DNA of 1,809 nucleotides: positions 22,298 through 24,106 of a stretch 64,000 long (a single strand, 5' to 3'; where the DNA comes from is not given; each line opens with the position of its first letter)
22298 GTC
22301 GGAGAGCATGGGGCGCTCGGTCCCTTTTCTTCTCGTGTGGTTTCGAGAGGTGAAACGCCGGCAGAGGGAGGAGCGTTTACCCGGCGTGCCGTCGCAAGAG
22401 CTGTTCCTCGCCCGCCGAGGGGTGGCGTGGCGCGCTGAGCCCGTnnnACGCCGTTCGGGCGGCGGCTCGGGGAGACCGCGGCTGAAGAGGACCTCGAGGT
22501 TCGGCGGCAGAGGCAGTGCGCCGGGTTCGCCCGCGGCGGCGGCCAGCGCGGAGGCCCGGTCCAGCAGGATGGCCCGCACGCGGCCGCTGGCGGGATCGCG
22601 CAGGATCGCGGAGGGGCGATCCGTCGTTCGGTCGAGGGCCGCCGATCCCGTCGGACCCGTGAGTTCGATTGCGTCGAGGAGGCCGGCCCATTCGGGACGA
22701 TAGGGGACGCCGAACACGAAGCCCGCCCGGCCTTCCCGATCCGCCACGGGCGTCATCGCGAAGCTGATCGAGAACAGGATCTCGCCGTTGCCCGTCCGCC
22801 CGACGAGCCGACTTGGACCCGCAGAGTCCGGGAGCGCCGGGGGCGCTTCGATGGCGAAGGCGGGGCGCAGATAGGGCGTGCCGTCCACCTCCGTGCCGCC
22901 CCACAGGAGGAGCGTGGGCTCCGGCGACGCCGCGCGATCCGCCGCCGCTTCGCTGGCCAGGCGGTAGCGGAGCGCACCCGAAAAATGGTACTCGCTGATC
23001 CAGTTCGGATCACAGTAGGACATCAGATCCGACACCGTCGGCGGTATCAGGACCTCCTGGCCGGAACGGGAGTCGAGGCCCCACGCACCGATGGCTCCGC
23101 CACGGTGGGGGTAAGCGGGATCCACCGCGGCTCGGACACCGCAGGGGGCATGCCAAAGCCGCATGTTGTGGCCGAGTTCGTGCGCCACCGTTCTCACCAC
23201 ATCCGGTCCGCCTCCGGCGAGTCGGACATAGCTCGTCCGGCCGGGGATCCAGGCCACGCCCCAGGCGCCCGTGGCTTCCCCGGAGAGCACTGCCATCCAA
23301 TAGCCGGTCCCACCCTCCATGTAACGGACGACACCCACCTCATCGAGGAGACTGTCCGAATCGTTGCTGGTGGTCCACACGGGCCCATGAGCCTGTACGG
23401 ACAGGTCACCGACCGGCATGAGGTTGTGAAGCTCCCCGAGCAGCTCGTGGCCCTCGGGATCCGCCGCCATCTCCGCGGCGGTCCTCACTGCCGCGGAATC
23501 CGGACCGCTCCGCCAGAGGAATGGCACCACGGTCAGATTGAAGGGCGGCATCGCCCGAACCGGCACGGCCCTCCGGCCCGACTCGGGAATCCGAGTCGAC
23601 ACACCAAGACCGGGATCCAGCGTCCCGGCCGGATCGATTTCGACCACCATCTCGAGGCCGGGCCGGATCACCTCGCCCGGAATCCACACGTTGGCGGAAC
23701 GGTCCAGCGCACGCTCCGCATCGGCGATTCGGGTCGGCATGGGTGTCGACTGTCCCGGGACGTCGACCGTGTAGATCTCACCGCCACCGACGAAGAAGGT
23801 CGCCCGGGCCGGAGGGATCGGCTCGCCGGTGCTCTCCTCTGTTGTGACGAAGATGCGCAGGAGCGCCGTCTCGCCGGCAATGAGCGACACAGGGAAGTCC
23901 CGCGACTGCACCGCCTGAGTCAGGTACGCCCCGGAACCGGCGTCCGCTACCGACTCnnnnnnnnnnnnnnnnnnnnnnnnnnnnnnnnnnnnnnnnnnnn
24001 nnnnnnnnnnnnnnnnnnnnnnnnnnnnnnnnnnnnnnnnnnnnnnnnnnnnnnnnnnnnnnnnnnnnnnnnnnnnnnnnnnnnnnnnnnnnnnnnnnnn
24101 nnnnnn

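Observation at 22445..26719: Giant bacterial lipoprotein built from plant-receptor-type LRR modules and ending in a metzincin protease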

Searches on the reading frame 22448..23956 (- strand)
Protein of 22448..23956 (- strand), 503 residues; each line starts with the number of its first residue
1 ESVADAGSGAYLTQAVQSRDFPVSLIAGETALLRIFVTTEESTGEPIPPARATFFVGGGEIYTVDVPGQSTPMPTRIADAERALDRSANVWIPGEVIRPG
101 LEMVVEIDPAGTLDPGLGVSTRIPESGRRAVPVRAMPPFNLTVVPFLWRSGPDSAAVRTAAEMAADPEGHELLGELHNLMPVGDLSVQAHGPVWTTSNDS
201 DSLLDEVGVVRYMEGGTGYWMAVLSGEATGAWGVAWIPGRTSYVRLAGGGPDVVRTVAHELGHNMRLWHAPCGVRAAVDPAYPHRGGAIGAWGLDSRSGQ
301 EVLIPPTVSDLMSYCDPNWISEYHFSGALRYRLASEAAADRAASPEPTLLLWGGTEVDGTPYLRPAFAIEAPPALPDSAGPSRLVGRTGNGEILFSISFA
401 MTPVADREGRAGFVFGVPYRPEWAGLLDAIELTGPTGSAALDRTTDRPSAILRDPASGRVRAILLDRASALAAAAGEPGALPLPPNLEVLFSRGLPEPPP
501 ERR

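Call 7: search_protein_families(library=pfam, proteins=[window:22448-23956:-], max_evalue=10)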
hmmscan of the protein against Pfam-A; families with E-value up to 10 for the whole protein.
seq(503 aa): 4 families
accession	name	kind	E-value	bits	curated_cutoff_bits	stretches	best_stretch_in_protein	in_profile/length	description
PF10462.15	Peptidase_M66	-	0.00097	18.6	20.6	1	255-298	194-238/306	Peptidase M66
PF13582.12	Reprolysin_3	-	0.011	16.7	22.4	1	230-269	76-122/123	Metallo-peptidase family M12B Reprolysin-like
PF05548.17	Peptidase_M11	-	0.013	15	21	1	193-271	76-154/303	Gametolysin peptidase M11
PF13688.12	Reprolysin_5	-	0.34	11.5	27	1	253-272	141-160/196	Metallo-peptidase family M12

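Call 13: find_homologous_proteins(query=window:22448-23956:-, max_evalue=0.001)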
Query seq(503 aa) (503 aa): 539 proteins with E <= 0.001 among 8000 candidates; the best 120 are listed.
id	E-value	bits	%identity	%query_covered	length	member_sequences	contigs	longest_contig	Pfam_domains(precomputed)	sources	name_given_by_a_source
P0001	1.8e-239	814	75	97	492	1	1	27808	-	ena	-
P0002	6.3e-190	650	61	99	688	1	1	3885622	PF23598.2,PF00560.40,PF12799.14,PF13855.13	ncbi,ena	-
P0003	1.6e-188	646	63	92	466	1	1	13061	-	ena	-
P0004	4.7e-186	638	61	98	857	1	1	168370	PF23598.2,PF00560.40,PF12799.14,PF13855.13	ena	-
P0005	7.6e-184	630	60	98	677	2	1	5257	PF23598.2,PF00560.40,PF13855.13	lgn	-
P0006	2.6e-183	629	60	98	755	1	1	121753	PF23598.2,PF00560.40,PF12799.14,PF13855.13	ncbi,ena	-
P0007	6.2e-183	627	59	98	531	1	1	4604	-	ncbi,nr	ncbi:MAG: hypothetical protein OXN85_13355, partial [Gemmatimonadetes bacterium]|nr:hypothetical pro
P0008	1.1e-182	627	60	98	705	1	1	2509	PF13582.13,PF23598.2,PF00560.40,PF12799.14,PF13855.13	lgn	-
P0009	5.7e-182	624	59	98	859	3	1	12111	PF23598.2,PF00560.40,PF12799.14,PF13855.13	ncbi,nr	ncbi:MAG: hypothetical protein F4Y74_07610 [Gemmatimonadales bacterium]|nr:hypothetical protein [Gem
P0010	8.2e-182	624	60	97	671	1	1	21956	PF23598.2,PF00560.40,PF13855.13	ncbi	-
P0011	1.9e-181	622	59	98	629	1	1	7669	PF00560.40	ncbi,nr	ncbi:MAG: hypothetical protein F4X23_07465 [Gemmatimonadales bacterium]|nr:hypothetical protein [Gem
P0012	1.2e-179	616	60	97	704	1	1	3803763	PF23598.2,PF00560.40,PF12799.14,PF13855.13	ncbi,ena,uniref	ncbi:hypothetical protein [Candidatus Palauibacter sp.]|uniref:hypothetical protein n=1 Tax=Candidat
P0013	9.9e-177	607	57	98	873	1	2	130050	PF23598.2,PF26182.1,PF00560.40,PF12799.14,PF22359.3,PF02368.25,PF13855.13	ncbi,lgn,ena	-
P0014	8.0e-162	558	58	87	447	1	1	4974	-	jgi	jgi:hypothetical protein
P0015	2.1e-161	556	64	80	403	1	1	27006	-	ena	-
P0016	6.1e-154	532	51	100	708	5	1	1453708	PF23598.2,PF10462.16,PF00560.40,PF13855.13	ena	-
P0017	1.7e-152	527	53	97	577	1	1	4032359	PF10462.16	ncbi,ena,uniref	ncbi:M66 family metalloprotease [Candidatus Palauibacter sp.]|uniref:M66 family metalloprotease n=1 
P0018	1.4e-151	524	53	98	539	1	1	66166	PF10462.16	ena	-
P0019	4.9e-151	522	52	99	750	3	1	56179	PF23598.2,PF10462.16,PF00560.40,PF12799.14,PF13855.13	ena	-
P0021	8.9e-150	518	53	98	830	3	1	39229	PF23598.2,PF10462.16,PF00560.40,PF12799.14,PF13855.13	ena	-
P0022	1.3e-149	517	51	99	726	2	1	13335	PF23598.2,PF10462.16,PF00560.40,PF12799.14,PF13855.13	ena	-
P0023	9.3e-149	515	53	98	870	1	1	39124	PF23598.2,PF10462.16,PF00560.40,PF12799.14,PF13855.13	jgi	-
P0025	1.9e-148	514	52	97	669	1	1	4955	PF23598.2,PF10462.16,PF00560.40,PF12799.14,PF13855.13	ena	-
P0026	4.7e-148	512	52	98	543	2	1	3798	PF10462.16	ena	-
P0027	7.5e-148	512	53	98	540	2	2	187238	PF10462.16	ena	-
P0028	1.4e-147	511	52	97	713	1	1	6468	PF23598.2,PF10462.16,PF00560.40,PF12799.14,PF13855.13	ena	-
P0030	3.8e-147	509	52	97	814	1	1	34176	PF23598.2,PF10462.16,PF00560.40,PF12799.14,PF13855.13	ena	-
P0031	7.9e-147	508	52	97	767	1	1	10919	PF23598.2,PF10462.16,PF00560.40,PF12799.14,PF13855.13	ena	-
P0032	9.5e-147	508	53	98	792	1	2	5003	PF23598.2,PF10462.16,PF00560.40,PF12799.14,PF13855.13,PF23211.1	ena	-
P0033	1.3e-146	507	52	98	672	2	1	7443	PF10462.16,PF00560.40,PF12799.14,PF13855.13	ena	-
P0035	3.1e-146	506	52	98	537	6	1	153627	PF10462.16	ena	-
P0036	3.4e-146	506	52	100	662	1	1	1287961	PF23598.2,PF10462.16,PF00560.40,PF12799.14,PF13855.13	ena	-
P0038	5.6e-146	505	52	98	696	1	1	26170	PF23598.2,PF10462.16,PF00560.40,PF12799.14,PF13855.13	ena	-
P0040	1.4e-145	504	52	97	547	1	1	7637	PF10462.16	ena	-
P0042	2.4e-145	503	51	99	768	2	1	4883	PF23598.2,PF10462.16,PF00560.40,PF12799.14,PF13855.13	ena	-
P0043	2.8e-145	503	52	97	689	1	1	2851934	PF23598.2,PF10462.16,PF00560.40,PF13855.13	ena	-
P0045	3.0e-145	503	52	98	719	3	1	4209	PF23598.2,PF10462.16,PF00560.40,PF12799.14,PF13855.13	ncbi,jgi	-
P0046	3.8e-145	503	51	97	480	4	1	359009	PF10462.16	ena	-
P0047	6.5e-145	502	52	100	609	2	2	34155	PF23598.2,PF10462.16,PF00560.40,PF13855.13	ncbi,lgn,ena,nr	ncbi:MAG: hypothetical protein F4205_10115 [Gemmatimonadetes bacterium]|nr:hypothetical protein [Gem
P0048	6.6e-145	502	52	98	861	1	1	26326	PF23598.2,PF10462.16,PF00560.40,PF12799.14,PF13855.13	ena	-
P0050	9.7e-145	501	50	98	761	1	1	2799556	PF23598.2,PF10462.16,PF00560.40,PF12799.14,PF13855.13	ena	-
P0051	1.2e-144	501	52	98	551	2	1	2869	PF10462.16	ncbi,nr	ncbi:MAG: hypothetical protein F4Z60_02945 [Chloroflexi bacterium]|nr:hypothetical protein [Chlorofl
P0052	1.5e-144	501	51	98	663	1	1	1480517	PF23598.2,PF10462.16,PF00560.40,PF12799.14,PF13855.13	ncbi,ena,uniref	ncbi:leucine-rich repeat domain-containing protein [Candidatus Palauibacter sp.]|uniref:leucine-rich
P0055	2.5e-144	500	51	97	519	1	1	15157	PF10462.16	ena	-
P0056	3.3e-144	500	51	98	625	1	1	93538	PF23598.2,PF10462.16,PF00560.40,PF12799.14,PF13855.13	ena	-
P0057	3.4e-144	500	53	98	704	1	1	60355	PF23598.2,PF10462.16,PF00560.40,PF12799.14,PF13855.13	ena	-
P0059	1.4e-143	497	50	98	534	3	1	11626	PF10462.16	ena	-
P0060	1.5e-143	497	50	97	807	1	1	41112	PF23598.2,PF10462.16,PF00560.40,PF12799.14,PF13855.13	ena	-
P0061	1.6e-143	497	51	97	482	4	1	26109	PF10462.16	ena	-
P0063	2.0e-143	497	52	97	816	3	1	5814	PF23598.2,PF10462.16,PF00560.40,PF12799.14,PF13855.13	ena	-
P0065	2.1e-143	497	51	98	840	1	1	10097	PF23598.2,PF10462.16,PF00560.40,PF12799.14,PF13855.13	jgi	-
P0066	2.8e-143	496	51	99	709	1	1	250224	PF23598.2,PF10462.16,PF00560.40,PF12799.14,PF13855.13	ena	-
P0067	3.3e-143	496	51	99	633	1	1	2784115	PF23598.2,PF10462.16,PF00560.40,PF12799.14,PF13855.13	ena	-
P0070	8.2e-143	495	51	99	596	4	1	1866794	PF10462.16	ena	-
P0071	8.4e-143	495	55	92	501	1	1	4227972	PF10462.16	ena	-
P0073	1.1e-142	495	51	100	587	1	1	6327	PF23598.2,PF10462.16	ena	-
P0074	1.5e-142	494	50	100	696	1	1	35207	PF23598.2,PF10462.16,PF00560.40,PF12799.14,PF13855.13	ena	-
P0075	1.7e-142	494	51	99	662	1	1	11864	PF23598.2,PF10462.16,PF00560.40,PF12799.14,PF13855.13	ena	-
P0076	1.8e-142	494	52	98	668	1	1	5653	PF23598.2,PF10462.16,PF00560.40,PF12799.14,PF13855.13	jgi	jgi:hypothetical protein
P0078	2.6e-142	493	52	98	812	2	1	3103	PF23598.2,PF10462.16,PF00560.40,PF12799.14,PF13855.13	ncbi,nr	ncbi:MAG: M66 family metalloprotease, partial [Gammaproteobacteria bacterium]|nr:M66 family metallop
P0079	3.6e-142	493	51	97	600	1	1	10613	PF10462.16,PF00560.40,PF13855.13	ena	-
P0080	5.3e-142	492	50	100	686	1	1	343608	PF23598.2,PF10462.16,PF00560.40,PF12799.14,PF13855.13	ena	-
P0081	5.9e-142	492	49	98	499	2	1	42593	PF10462.16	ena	-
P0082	6.3e-142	492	50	98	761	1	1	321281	PF23598.2,PF10462.16,PF00560.40,PF12799.14,PF13855.13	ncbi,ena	-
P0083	7.5e-142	492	48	98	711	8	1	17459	PF23598.2,PF10462.16,PF00560.40,PF12799.14,PF13855.13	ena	-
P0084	7.7e-142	492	52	98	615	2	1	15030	PF10462.16,PF00560.40,PF13855.13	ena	-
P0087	1.7e-141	491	51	98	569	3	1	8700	PF10462.16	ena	-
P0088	1.8e-141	491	51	97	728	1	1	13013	PF23598.2,PF10462.16,PF00560.40,PF12799.14,PF13855.13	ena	-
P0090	2.3e-141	490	51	97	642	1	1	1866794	PF23598.2,PF10462.16,PF00560.40,PF12799.14,PF13855.13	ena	-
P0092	3.2e-141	490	51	98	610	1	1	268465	PF10462.16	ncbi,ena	-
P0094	6.1e-141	489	49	98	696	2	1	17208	PF23598.2,PF10462.16,PF00560.40,PF12799.14,PF13855.13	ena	-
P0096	8.5e-141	488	53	97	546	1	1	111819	PF10462.16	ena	-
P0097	1.2e-140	488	52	97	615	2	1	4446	PF23598.2,PF10462.16,PF00560.40,PF12799.14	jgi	-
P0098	1.4e-140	488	51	98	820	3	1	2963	PF23598.2,PF10462.16,PF00560.40,PF12799.14,PF13855.13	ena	-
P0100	1.7e-140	487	50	97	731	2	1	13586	PF23598.2,PF10462.16,PF00560.40,PF12799.14,PF13855.13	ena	-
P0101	1.8e-140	487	51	97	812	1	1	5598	PF23598.2,PF10462.16,PF00560.40,PF12799.14,PF13855.13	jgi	jgi:hypothetical protein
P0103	3.3e-140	486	50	98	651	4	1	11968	PF23598.2,PF10462.16,PF00560.40,PF12799.14,PF13855.13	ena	-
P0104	3.8e-140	486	49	98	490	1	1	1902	PF10462.16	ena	-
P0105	5.6e-140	486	51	100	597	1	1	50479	PF23598.2,PF10462.16,PF00560.40,PF13855.13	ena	-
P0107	1.0e-139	485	51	97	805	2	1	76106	PF10462.16,PF00560.40,PF12799.14,PF02368.25,PF13855.13,PF26918.1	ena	-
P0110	1.2e-139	484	49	98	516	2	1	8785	PF10462.16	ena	-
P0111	1.3e-139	484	50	99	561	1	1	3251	PF10462.16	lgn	-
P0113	1.5e-139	484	51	99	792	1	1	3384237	PF23598.2,PF10462.16,PF00560.40,PF12799.14,PF13855.13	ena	-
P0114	1.8e-139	484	49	98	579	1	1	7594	PF10462.16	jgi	-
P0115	2.0e-139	484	51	98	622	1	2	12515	PF10462.16,PF00560.40,PF12799.14,PF13855.13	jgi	-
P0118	2.6e-139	483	51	97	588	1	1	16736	PF10462.16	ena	-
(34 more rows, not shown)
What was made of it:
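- Closest known: StcE/TagA peptidases. Same: NCBI names some close homologs 'M66 family metalloprotease' (call 13).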

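Call 20: search_solved_structures(query=A1, max_evalue=1, show_alignments=2)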
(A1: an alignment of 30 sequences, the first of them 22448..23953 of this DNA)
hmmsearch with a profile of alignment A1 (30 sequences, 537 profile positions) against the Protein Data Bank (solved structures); distinct sequences matched with E-value up to 1: 26.
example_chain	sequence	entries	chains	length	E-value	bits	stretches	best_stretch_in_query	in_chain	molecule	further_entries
1qua_A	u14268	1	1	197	0.013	17.1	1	270-307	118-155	ACUTOLYSIN-C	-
9zbi_G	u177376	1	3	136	0.013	17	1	204-281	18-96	Decorating protein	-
1kuf_A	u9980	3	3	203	0.031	15.8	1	239-304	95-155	metalloproteinase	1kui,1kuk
1kug_A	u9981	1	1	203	0.031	15.8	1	239-304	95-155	metalloproteinase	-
6x5x_A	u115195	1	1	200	0.039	15.5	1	287-307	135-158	Snake venom metalloproteinase BmooMP-I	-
2w12_A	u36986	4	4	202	0.073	14.6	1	286-305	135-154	ZINC METALLOPROTEINASE BAP1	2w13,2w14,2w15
4q1l_A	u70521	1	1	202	0.077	14.5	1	274-304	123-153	Snake venom metalloproteinase leucurolysin-A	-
1nd1_A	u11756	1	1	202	0.12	13.9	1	286-305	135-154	BaP1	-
4dd8_A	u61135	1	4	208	0.12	13.9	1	285-309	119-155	Disintegrin and metalloproteinase domain-containing protein 8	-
1r54_A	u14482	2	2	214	0.12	13.9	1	281-308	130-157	ADAM 33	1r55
4j4m_A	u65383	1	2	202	0.15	13.6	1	274-309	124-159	zinc-dependent metalloproteinase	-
3k7l_A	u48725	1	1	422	0.15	13.5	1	272-304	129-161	Atragin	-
3gbo_A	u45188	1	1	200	0.17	13.4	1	287-304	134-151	Zinc metalloproteinase BmooMPalfa-I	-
4aig_A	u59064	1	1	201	0.32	12.5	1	286-304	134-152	ADAMALYSIN II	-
3aig_A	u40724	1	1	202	0.32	12.4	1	286-304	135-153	ADAMALYSIN II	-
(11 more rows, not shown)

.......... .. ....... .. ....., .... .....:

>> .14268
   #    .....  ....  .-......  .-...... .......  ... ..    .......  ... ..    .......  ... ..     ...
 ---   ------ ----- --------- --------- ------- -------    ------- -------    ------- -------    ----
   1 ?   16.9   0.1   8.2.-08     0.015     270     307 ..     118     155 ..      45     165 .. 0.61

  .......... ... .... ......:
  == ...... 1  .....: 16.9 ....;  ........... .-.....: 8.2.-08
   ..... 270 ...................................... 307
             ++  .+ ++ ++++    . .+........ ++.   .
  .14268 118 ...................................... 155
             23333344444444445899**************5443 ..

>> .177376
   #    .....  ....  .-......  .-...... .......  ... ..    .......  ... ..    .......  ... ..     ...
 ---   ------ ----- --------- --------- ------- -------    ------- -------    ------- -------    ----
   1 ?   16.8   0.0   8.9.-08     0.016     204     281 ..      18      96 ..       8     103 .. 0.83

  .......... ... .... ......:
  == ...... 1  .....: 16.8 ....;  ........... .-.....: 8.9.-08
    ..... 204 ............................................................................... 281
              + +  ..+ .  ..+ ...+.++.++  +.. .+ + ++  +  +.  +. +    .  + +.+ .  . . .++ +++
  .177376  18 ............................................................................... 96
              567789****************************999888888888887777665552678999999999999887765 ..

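Call 21: search_protein_families(library=pfam, alignment_id=A1, max_evalue=0.01)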
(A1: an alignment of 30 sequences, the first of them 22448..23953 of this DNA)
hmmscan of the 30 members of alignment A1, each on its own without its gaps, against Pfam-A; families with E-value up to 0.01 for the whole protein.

A. member 1, window:22448-23953:- (502 aa): 1 family
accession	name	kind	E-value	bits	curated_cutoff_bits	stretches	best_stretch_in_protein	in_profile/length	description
PF10462.15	Peptidase_M66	-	0.00097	18.6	20.6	1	254-297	194-238/306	Peptidase M66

B. families by the number of members that match (of 30 scanned): 6 families
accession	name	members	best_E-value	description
PF10462.15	Peptidase_M66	30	6.2e-08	Peptidase M66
PF13582.12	Reprolysin_3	10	0.00014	Metallo-peptidase family M12B Reprolysin-like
PF13583.11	Reprolysin_4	4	0.00087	Metallo-peptidase family M12B Reprolysin-like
PF13688.12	Reprolysin_5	3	3.7e-05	Metallo-peptidase family M12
PF13855.12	LRR_8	3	4.7e-05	Leucine rich repeat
PF00560.39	LRR_1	2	4.7e-05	Leucine Rich Repeat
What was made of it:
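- On Peptidase family M66 (Pfam PF10462; StcE/TagA): All 30 aligned homologs match at E<=0.01, best 6.2e-8 (call 21), so the family sits at the edge of M66.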

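Call 34: find_encoding_contigs(protein=P0013, flank=6000, max_places=2)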
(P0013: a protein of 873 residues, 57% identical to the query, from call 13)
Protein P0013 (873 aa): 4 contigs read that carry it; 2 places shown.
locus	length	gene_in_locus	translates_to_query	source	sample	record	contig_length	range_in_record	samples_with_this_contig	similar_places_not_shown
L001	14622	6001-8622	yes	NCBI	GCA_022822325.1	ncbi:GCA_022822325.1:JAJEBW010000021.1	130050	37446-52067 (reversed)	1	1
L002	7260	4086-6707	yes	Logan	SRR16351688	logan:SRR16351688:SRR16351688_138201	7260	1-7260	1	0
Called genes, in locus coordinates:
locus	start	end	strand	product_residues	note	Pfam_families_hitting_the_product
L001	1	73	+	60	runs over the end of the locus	-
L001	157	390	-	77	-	PF12797:Fer4_2 (faint), PF12837:Fer4_6 (faint), PF14697:Fer4_21 (faint), PF12838:Fer4_7 (weak), PF13187:Fer4_9 (weak), PF00037:Fer4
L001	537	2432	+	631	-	PF02129:Peptidase_S15, PF00326:Peptidase_S9 (weak), PF08530:PepX_C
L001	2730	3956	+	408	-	-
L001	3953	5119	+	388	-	-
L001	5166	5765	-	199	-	PF01713:Smr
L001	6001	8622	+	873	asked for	PF02368:Big_2, PF22359:Big-like (faint), PF26182:Ig_NUP210_5th (faint), PF02368:Big_2, PF00560:LRR_1 (faint), PF12799:LRR_4 (faint), PF13855:LRR_8 (faint), PF23598:LRR_14 (faint)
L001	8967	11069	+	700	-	PF00930:DPPIV_N (faint), PF10647:Gmad1 (faint), PF25174:Beta-prop_THOC3 (faint), PF26550:Tricorn_2nd, PF07676:PD40 (weak), PF26549:Tricorn_N (weak), PF05448:AXE1 (faint), PF00326:Peptidase_S9, +2 more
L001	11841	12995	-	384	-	PF01946:Thi4 (faint), PF00890:FAD_binding_2 (faint), PF01134:GIDA (faint), PF07992:Pyr_redox_2, PF13738:Pyr_redox_3, PF13434:Lys_Orn_oxgnase, PF00070:Pyr_redox, PF13738:Pyr_redox_3, +5 more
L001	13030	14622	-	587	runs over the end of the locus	PF07969:Amidohydro_3, PF01979:Amidohydro_1, PF07969:Amidohydro_3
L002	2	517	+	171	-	?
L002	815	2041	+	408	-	-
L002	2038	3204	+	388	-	-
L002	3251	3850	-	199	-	PF01713:Smr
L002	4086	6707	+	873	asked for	PF02368:Big_2, PF22359:Big-like (faint), PF26182:Ig_NUP210_5th (faint), PF02368:Big_2, PF00560:LRR_1 (faint), PF12799:LRR_4 (faint), PF13855:LRR_8 (faint), PF23598:LRR_14 (faint)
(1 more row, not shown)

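Call 35: find_encoding_contigs(protein=P0002, flank=6000, max_places=2)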
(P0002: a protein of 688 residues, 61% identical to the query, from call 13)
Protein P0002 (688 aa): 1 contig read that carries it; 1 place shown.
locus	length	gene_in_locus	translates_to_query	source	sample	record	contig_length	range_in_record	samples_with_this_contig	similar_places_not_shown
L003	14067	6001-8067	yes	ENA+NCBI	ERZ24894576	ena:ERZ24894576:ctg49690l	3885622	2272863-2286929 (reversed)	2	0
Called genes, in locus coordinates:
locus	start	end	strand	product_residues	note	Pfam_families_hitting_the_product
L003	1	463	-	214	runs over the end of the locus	PF13505:OMP_b-brl (weak), PF13568:OMP_b-brl_2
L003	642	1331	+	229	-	-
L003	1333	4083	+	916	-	PF13620:CarboxypepD_reg, PF13715:CarbopepD_reg_2, PF07715:Plug, PF00593:TonB_dep_Rec_b-barrel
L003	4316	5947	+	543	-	PF00560:LRR_1 (faint), PF23598:LRR_14, PF25019:LRR_R13L1-DRL21 (faint), PF12799:LRR_4 (weak), PF13855:LRR_8 (weak)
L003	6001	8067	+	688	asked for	PF00560:LRR_1 (faint), PF12799:LRR_4 (faint), PF13855:LRR_8 (faint), PF23598:LRR_14 (faint)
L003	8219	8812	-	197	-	-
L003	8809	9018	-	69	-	-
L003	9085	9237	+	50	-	-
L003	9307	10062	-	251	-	PF13489:Methyltransf_23, PF08241:Methyltransf_11, PF08242:Methyltransf_12, PF13649:Methyltransf_25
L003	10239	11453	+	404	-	PF22612:GH113, PF13547:GTA_TIM (faint)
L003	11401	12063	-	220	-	PF01351:RNase_HII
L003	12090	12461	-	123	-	PF01245:Ribosomal_L19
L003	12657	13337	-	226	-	PF01746:tRNA_m1G_MT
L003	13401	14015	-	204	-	PF01782:RimM, PF24986:PRC_RimM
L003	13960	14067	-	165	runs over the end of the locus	PF00886:Ribosomal_S16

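Call 39: predict_structure(alignment_id=A1)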
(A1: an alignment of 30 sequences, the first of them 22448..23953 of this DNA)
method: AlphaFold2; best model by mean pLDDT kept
length: 502 residues; sequences in the alignment: 30
mean_pLDDT: 78.4   pTM: 0.80
mean pLDDT of the five models: 78.4, 74.5, 74.1, 72.1, 63.4
residues with pLDDT >= 90: 157; 70-90: 207; 50-70: 85; < 50: 53
segments of 3 or more residues with pLDDT < 50: 1-6, 269-290, 307-310, 471-479, 495-502
pLDDT, mean of each block of 10 residues (from residue 1): 44 62 79 88 94 96 96 86 86 92 94 89 87 86 82 82 89 74 90 88 94 90 86 85 77 79 66 43 42 61 56 57 65 61 83 90 88 85 93 94 82 88 85 93 81 89 68 42 73 47 31
secondary structure, 60 per line:
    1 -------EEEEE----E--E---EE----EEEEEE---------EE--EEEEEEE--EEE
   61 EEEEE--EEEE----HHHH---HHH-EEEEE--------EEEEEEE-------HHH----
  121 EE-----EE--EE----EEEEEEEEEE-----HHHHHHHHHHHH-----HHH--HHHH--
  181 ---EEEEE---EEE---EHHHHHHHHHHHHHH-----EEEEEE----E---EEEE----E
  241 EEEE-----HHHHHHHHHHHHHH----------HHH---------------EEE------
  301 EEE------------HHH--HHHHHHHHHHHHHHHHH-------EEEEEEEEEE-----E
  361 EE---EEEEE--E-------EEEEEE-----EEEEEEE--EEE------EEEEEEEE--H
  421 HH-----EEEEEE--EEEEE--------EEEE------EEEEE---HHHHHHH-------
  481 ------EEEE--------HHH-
elements in order: E8-12 E30-35 E49-55 E58-65 E68-71 H76-79 E87-91 E100-106 E138-147 H153-164 H175-178 E184-188 E192-194 H199-212 E218-223 E232-235 E240-244 H250-263 E292-294 E301-303 H321-337 E345-354 E360-362 E366-370 E381-386 E392-398 E401-403 E410-417 E428-433 E436-440 E449-452 E459-463 H467-473 E487-490
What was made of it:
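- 23543..23953 (-): Pre-catalytic beta-sandwich domain (aa 923-1059). AF2 model, strands at residues 8-130 of the domain model (call 39).
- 22448..22933 (-): C-terminal beta-sandwich domain (aa 1263-1424) with the conserved tail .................. AF2 model (call 39).
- Checked: A ~160-aa beta-sandwich follows the catalytic domain and a ~137-aa one precedes it (call 39).
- Metzincin fold: AF2 pLDDT 78, pTM 0.80 (call 39). The loop after the zinc motif is modelled with low confidence (call 39).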
